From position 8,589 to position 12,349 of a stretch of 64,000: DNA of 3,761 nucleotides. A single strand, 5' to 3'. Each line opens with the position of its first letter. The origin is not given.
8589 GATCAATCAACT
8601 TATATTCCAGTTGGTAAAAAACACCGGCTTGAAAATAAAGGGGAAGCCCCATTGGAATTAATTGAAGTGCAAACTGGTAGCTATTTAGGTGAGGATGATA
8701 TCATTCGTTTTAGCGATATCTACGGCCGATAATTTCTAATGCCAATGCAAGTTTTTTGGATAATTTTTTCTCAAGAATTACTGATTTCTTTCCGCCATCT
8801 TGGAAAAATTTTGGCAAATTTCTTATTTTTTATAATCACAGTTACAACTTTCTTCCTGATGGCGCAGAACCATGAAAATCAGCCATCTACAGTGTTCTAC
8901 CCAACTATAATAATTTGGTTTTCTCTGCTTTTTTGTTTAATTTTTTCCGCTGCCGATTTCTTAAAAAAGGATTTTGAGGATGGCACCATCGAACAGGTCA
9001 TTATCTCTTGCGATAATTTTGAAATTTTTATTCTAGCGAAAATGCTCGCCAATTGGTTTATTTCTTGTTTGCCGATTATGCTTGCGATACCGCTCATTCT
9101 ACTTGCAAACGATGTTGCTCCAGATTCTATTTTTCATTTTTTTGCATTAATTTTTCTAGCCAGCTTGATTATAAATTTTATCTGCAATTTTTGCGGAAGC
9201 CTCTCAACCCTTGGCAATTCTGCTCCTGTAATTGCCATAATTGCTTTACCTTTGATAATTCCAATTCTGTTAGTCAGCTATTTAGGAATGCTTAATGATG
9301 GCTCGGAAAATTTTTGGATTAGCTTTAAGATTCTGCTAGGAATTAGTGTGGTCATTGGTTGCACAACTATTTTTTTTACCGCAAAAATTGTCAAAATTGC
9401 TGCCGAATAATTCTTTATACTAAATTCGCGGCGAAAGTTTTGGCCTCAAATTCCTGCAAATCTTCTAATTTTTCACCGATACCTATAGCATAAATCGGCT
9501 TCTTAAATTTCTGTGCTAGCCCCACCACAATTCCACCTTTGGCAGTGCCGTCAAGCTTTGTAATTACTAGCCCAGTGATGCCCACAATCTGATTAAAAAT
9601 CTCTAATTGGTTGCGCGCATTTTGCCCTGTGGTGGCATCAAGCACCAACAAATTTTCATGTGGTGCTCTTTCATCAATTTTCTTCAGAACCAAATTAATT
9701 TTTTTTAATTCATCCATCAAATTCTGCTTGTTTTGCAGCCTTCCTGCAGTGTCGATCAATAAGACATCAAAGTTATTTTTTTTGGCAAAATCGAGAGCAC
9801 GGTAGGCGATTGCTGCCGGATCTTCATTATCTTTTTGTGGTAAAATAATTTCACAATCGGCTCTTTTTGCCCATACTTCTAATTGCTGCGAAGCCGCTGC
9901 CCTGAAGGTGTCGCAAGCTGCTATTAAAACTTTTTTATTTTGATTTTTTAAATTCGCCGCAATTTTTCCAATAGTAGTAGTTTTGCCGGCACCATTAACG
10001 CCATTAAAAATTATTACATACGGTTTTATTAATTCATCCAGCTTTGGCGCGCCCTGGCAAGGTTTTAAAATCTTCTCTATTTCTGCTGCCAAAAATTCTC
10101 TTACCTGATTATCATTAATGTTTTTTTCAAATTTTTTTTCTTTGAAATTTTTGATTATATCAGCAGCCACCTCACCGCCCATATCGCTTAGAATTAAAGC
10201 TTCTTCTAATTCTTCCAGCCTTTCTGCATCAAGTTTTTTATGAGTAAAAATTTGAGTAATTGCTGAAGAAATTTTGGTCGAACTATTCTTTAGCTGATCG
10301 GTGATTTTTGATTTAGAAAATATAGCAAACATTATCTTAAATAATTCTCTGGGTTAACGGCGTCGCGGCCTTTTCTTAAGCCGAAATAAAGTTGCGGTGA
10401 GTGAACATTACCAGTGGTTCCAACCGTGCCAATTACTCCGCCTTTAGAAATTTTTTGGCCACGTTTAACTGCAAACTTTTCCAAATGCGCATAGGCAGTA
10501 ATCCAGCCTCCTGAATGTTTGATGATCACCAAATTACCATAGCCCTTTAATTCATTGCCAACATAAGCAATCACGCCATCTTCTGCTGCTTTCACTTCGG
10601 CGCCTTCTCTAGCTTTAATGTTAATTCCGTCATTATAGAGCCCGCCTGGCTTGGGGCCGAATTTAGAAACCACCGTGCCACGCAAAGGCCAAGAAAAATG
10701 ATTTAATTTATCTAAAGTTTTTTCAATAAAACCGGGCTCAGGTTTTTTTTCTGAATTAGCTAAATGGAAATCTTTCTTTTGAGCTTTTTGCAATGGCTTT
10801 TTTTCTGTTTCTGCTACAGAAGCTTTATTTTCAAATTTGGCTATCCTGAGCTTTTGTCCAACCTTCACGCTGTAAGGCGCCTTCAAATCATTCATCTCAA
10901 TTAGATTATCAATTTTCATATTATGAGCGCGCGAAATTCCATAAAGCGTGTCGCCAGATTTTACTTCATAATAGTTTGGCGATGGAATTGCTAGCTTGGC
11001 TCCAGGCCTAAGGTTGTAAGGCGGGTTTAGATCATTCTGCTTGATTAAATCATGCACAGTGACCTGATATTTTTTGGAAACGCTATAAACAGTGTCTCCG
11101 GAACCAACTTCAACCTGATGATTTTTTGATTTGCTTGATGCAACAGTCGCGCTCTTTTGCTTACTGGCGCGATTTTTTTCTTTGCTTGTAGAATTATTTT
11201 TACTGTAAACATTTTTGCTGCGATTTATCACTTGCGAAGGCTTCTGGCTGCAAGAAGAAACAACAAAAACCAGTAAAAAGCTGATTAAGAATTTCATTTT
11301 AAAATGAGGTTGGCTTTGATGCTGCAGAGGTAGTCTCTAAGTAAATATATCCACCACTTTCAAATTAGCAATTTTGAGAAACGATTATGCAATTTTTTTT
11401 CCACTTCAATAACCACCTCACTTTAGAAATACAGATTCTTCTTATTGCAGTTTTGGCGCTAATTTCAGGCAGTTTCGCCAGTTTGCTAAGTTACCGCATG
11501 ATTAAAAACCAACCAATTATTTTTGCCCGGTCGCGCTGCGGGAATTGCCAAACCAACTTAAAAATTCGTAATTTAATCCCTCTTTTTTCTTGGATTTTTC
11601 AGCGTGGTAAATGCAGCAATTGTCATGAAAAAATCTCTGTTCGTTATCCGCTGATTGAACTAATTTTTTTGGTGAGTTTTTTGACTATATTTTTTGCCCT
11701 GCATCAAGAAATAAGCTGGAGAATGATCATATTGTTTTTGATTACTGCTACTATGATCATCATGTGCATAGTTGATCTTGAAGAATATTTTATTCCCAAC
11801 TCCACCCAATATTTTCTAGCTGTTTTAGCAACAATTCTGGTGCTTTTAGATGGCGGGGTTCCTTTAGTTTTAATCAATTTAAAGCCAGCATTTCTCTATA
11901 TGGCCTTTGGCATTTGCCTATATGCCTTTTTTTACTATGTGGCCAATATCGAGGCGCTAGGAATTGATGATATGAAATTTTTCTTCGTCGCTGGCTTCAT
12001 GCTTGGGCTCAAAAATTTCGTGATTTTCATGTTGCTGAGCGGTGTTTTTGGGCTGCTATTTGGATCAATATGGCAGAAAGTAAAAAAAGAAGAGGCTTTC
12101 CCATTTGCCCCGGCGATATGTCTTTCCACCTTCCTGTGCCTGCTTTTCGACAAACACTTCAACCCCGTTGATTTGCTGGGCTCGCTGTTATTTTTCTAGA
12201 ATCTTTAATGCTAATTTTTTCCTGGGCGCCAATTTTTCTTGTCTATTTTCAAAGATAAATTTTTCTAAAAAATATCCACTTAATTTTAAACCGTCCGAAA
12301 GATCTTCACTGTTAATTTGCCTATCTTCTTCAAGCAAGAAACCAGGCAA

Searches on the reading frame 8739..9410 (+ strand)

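Call 32: search_protein_families(library=pfam, proteins=[window:8739-9410:+], max_evalue=0.01)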
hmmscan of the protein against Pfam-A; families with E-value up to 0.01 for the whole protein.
window:8739-9410:+ (223 aa): 2 families
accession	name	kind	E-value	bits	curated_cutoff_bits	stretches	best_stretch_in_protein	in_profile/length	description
PF03379.19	CcmB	-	6.8e-20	71.9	24.9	1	7-218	2-213/215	CcmB protein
PF12698.13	ABC2_membrane_3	-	1.7e-05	24.5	31.6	1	44-192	154-299/347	ABC-2 family transporter protein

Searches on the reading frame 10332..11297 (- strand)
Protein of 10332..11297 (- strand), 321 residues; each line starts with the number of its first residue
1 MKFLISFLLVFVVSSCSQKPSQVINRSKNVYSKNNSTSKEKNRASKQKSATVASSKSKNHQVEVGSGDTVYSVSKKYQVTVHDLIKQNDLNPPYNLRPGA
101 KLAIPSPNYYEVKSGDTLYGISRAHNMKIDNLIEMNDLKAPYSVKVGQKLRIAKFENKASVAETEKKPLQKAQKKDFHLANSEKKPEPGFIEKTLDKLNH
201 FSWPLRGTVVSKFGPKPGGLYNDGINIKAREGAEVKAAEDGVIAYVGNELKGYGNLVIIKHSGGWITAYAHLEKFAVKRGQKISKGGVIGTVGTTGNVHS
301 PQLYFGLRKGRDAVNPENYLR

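Call 32: search_protein_families(library=pfam, proteins=[window:10332-11297:-], max_evalue=0.01)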
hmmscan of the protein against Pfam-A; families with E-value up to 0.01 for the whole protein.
window:10332-11297:- (321 aa): 6 families
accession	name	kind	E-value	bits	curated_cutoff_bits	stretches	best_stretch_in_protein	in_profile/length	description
PF01551.29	Peptidase_M23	-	9.6e-30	103.1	28.7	1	222-316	3-96/96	Peptidase family M23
PF01476.26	LysM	-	4.8e-27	94.1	20.9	2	110-152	1-42/43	LysM domain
PF23473.1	LysM3_LYK4_5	-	0.001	19.5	29.3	0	64-91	7-34/48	LYK4/5 LysM3 domain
PF23457.1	LysM2_NFP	-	0.0014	19.1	36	0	110-151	8-52/56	NFP LysM2 domain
PF04225.17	LysM_OapA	-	0.0014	19.1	22.3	0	109-154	4-53/85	Opacity-associated protein A LysM-like domain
PF23472.1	LysM2_CERK1_LYK3_4_5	-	0.0016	18.8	27.4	0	62-105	8-54/56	LYK3/4/5 LysM2 domain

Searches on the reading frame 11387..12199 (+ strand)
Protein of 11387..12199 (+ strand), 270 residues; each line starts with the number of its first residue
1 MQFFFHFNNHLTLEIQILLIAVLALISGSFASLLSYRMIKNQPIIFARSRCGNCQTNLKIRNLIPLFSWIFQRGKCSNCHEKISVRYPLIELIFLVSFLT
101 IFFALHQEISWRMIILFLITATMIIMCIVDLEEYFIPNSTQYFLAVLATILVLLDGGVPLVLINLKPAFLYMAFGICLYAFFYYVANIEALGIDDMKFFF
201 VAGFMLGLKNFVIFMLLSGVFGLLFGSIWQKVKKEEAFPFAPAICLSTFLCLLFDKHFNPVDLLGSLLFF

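Call 32: search_protein_families(library=pfam, proteins=[window:11387-12199:+], max_evalue=0.01)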
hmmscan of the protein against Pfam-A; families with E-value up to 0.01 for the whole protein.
window:11387-12199:+ (270 aa): 2 families
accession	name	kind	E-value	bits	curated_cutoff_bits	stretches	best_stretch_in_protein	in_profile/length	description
PF06750.18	A24_N_bact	-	7e-26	90.6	23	1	22-103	1-82/84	Bacterial Peptidase A24 N-terminal domain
PF01478.23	Peptidase_A24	-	4.7e-11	43.5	26.5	1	118-226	2-103/104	Type IV leader peptidase family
